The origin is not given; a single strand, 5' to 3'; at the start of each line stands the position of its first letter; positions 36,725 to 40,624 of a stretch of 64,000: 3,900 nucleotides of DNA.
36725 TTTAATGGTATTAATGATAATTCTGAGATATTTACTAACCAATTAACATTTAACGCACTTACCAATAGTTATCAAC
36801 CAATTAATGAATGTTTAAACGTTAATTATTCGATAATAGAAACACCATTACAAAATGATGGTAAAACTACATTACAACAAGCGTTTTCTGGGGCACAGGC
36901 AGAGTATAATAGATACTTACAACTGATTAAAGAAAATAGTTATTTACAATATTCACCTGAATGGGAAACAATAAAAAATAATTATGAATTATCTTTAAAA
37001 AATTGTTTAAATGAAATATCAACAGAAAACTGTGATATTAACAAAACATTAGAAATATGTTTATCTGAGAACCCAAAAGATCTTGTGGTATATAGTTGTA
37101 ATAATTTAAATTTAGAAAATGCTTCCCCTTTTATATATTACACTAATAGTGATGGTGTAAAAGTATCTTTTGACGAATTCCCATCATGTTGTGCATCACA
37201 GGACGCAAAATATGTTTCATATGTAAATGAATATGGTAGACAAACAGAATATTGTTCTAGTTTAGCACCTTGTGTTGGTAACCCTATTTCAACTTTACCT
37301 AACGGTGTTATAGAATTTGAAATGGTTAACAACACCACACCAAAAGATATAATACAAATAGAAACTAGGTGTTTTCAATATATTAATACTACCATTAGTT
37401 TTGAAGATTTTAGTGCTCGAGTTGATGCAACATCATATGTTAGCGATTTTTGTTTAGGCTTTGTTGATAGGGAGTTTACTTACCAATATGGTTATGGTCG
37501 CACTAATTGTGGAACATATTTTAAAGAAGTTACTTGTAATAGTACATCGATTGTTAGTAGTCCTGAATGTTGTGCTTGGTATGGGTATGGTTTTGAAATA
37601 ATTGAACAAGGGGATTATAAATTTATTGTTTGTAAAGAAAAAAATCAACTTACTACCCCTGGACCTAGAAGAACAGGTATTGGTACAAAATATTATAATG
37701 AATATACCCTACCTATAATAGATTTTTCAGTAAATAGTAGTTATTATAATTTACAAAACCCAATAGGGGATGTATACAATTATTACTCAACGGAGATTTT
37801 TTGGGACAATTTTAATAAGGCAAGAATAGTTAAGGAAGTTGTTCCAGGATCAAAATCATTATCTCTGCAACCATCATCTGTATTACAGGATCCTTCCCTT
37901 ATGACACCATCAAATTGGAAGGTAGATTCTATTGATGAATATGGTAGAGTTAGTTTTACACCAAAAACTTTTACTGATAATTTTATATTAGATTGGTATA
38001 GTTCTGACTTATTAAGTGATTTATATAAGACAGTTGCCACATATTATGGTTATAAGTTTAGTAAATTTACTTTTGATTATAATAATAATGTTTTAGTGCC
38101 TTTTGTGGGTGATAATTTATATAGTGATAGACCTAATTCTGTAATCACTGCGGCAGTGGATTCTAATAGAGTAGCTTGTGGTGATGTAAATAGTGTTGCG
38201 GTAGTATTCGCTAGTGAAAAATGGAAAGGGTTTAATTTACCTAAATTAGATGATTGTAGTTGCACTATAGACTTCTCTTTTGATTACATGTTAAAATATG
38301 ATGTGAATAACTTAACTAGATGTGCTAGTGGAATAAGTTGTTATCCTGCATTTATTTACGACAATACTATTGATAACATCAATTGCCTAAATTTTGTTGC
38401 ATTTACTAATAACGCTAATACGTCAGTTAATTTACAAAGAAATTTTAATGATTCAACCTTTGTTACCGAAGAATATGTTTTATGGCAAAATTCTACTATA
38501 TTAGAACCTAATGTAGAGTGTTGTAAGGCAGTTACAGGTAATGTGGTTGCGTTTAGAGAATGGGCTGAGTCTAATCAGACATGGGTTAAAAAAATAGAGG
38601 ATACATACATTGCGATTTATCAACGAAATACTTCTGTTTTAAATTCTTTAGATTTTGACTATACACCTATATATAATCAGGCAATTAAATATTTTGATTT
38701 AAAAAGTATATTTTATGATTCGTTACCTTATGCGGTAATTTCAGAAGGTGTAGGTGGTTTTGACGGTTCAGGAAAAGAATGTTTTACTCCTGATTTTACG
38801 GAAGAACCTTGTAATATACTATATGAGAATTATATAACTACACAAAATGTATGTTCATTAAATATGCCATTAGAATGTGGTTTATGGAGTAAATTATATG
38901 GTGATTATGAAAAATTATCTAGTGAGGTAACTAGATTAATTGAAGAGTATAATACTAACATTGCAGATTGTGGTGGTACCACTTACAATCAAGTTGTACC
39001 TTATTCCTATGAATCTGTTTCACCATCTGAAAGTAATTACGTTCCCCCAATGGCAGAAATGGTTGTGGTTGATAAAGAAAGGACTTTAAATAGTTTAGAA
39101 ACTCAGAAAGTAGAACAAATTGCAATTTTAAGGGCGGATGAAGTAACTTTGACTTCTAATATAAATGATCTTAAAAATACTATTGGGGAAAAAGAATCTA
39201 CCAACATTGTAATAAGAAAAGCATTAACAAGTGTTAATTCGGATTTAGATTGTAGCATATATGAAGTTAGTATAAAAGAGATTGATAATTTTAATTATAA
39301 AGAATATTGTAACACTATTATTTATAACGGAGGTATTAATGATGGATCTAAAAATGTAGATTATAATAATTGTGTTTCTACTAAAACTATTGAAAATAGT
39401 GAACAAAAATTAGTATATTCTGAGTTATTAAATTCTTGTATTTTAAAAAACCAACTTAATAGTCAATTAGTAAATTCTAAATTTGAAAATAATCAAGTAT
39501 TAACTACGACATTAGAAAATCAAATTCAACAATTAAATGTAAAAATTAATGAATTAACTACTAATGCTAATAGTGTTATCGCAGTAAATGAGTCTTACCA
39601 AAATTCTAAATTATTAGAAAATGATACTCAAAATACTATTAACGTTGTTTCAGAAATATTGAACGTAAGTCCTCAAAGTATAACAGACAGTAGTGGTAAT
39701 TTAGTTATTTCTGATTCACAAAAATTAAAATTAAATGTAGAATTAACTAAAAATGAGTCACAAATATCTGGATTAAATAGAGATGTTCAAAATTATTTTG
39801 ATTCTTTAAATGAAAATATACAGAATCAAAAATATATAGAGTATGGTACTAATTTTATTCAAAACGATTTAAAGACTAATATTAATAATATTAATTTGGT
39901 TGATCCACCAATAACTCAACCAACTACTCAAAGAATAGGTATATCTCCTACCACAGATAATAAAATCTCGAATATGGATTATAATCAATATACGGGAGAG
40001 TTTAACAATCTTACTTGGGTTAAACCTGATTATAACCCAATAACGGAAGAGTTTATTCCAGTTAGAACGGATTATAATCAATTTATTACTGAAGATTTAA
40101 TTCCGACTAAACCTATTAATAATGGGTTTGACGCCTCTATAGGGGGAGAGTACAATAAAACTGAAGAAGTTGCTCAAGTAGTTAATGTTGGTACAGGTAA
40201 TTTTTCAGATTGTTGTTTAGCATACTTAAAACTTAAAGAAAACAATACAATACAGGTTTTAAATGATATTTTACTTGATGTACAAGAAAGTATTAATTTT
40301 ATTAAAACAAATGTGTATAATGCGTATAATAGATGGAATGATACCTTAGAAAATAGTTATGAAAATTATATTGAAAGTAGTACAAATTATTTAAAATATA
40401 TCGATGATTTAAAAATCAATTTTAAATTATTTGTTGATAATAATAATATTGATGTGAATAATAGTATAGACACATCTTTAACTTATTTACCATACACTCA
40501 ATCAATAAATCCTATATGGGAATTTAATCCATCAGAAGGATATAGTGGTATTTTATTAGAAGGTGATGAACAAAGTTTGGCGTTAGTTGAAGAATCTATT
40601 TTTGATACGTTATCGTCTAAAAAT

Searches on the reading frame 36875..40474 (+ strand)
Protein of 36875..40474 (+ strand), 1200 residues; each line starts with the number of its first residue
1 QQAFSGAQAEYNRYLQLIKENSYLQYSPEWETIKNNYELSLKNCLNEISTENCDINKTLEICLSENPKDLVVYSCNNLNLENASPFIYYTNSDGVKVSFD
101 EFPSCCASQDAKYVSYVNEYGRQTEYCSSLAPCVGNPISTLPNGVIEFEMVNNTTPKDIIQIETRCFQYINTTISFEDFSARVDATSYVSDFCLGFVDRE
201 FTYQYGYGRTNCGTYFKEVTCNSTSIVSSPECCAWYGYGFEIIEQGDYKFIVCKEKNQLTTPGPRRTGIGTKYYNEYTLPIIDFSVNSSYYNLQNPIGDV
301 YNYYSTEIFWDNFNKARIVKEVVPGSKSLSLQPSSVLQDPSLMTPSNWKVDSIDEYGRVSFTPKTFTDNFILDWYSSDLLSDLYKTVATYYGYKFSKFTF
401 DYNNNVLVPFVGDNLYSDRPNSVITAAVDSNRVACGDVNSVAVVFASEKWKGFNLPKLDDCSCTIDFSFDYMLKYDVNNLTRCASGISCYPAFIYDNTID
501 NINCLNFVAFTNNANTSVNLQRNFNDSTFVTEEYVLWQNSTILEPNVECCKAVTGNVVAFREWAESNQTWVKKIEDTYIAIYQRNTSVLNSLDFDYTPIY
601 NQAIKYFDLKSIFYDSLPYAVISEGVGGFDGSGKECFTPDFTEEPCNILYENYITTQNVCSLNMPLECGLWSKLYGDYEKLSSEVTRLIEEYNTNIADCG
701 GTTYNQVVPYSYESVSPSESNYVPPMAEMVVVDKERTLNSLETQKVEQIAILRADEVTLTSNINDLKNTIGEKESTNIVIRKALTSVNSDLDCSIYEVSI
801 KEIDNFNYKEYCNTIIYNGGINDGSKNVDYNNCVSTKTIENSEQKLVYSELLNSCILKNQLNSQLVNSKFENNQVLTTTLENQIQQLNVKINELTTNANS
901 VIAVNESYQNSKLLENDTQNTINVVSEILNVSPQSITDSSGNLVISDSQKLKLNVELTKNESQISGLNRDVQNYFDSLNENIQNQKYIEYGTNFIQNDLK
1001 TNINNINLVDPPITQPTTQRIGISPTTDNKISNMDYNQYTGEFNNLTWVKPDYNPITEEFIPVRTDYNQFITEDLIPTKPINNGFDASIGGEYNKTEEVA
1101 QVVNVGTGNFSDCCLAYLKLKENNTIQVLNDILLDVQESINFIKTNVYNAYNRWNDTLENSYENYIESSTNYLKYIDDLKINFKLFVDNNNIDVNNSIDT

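Call 34: find_related_loci(query=window:36875-40474:+, collection=metagenome_contigs, flank=6000)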
Query window:36875-40474:+ (1200 aa) in metagenome_contigs; peptide patterns used: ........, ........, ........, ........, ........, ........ (x = any residue, [..] = any of these).
75 stretches matched a pattern; 12 encode a relative of the query (tblastn E <= 1e-3); 12 distinct loci.
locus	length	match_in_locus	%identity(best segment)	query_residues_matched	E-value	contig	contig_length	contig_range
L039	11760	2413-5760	44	1-1200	0e+0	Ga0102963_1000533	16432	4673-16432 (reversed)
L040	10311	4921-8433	39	1-1198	0e+0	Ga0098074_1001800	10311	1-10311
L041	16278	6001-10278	37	1-1200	0e+0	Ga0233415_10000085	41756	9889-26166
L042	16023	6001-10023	39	1-1200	0e+0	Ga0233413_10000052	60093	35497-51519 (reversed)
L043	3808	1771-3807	41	1-689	8e-167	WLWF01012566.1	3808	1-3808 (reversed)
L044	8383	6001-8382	38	1-804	5e-157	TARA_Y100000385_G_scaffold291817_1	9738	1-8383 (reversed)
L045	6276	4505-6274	40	1-570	1e-126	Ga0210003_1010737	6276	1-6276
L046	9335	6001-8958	40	1-991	0e+0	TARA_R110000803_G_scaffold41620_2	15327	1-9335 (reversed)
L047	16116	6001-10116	30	1-1198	1e-98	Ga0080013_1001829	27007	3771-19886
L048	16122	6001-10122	32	1-1198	1e-80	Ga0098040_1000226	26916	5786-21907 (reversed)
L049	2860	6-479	48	432-585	5e-42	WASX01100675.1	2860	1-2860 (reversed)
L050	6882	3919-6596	29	1-674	2e-34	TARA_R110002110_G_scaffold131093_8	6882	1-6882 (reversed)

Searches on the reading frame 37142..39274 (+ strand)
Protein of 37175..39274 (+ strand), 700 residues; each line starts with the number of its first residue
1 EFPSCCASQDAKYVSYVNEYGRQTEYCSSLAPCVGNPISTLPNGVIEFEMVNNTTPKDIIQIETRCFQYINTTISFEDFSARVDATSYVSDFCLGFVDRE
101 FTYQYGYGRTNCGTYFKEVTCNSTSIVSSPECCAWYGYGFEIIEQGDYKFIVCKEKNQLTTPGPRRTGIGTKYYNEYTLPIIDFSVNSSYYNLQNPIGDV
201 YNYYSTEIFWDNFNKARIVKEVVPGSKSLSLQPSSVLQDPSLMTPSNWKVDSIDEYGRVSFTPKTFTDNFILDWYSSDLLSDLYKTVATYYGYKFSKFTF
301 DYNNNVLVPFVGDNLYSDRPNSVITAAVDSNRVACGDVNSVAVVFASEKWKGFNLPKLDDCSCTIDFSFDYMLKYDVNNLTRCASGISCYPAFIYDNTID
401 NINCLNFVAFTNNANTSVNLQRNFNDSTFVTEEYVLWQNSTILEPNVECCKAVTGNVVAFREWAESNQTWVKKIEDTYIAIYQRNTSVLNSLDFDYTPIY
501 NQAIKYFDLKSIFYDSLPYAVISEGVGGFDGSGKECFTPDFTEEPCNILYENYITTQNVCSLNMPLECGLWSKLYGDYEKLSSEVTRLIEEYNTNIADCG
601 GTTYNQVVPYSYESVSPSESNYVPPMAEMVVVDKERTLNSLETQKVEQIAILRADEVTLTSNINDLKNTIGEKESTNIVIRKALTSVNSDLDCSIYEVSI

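Call 35: find_homologous_proteins(query=window:37175-39274:+, max_evalue=1e-20)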
Query window:37175-39274:+ (700 aa): 3 proteins with E <= 1e-20 among 4424 candidates. Only proteins of 385 to 1225 residues were searched: fused or split forms outside these lengths cannot appear, so this answer is no evidence that the protein stands alone or is whole; find_related_loci, which searches DNA, has no such limit.
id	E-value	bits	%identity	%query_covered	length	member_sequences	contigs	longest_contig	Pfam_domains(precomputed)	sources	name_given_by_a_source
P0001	1.9e-84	302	42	55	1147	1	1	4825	-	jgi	jgi:hypothetical protein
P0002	2.0e-84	302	38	61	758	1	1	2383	-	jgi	jgi:hypothetical protein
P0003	6.2e-72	261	37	61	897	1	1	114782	-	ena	-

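Call 64: predict_structure(alignment_id=A3)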
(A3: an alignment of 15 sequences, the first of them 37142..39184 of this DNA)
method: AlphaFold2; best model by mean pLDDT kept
length: 681 residues; sequences in the alignment: 15
mean_pLDDT: 59.3   pTM: 0.34
mean pLDDT of the five models: 59.3, 59.0, 57.1, 55.7, 55.3
residues with pLDDT >= 90: 0; 70-90: 236; 50-70: 214; < 50: 231
segments of 3 or more residues with pLDDT < 50: 5-8, 109-115, 169-183, 197-212, 238-246, 277-279, 327-331, 347-411, 421-424, 430-454, 529-546, 554-559, 609-656
pLDDT, mean of each block of 10 residues (from residue 1): 49 73 79 76 78 79 68 82 77 81 65 49 73 78 83 70 67 31 55 52 36 62 67 56 47 77 83 68 74 84 84 71 54 73 51 25 30 28 27 35 39 53 50 40 31 53 64 78 81 74 67 67 59 33 45 48 59 64 65 64 56 33 33 38 37 48 77 75 56
secondary structure, 60 per line:
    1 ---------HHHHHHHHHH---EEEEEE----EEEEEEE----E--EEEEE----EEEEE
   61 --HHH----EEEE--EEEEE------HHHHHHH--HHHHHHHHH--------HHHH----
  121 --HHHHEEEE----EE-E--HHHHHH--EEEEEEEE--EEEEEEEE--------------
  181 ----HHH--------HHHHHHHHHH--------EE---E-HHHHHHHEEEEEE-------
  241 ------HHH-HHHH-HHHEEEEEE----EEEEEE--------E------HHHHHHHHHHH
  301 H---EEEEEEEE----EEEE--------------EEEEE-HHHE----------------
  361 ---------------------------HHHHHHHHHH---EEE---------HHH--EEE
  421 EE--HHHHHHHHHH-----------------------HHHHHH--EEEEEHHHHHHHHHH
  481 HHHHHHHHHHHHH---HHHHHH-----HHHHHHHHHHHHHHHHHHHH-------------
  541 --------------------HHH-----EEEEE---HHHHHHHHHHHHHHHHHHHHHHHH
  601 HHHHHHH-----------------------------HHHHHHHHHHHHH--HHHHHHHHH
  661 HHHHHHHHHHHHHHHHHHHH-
elements in order (helices of 4 or more, strands of 3 or more residues): H10-19 E23-28 E33-39 E47-51 E56-60 E70-73 E76-80 H87-93 H96-104 H113-116 H123-126 E127-130 H141-146 E149-156 E159-166 H196-205 H221-227 E228-233 H251-254 E259-264 E269-274 H290-301 E305-312 E317-320 E335-339 H388-397 E401-403 E418-422 H425-434 H458-463 E466-470 H471-493 H497-502 H508-527 E569-573 H577-607 H637-649 H652-680
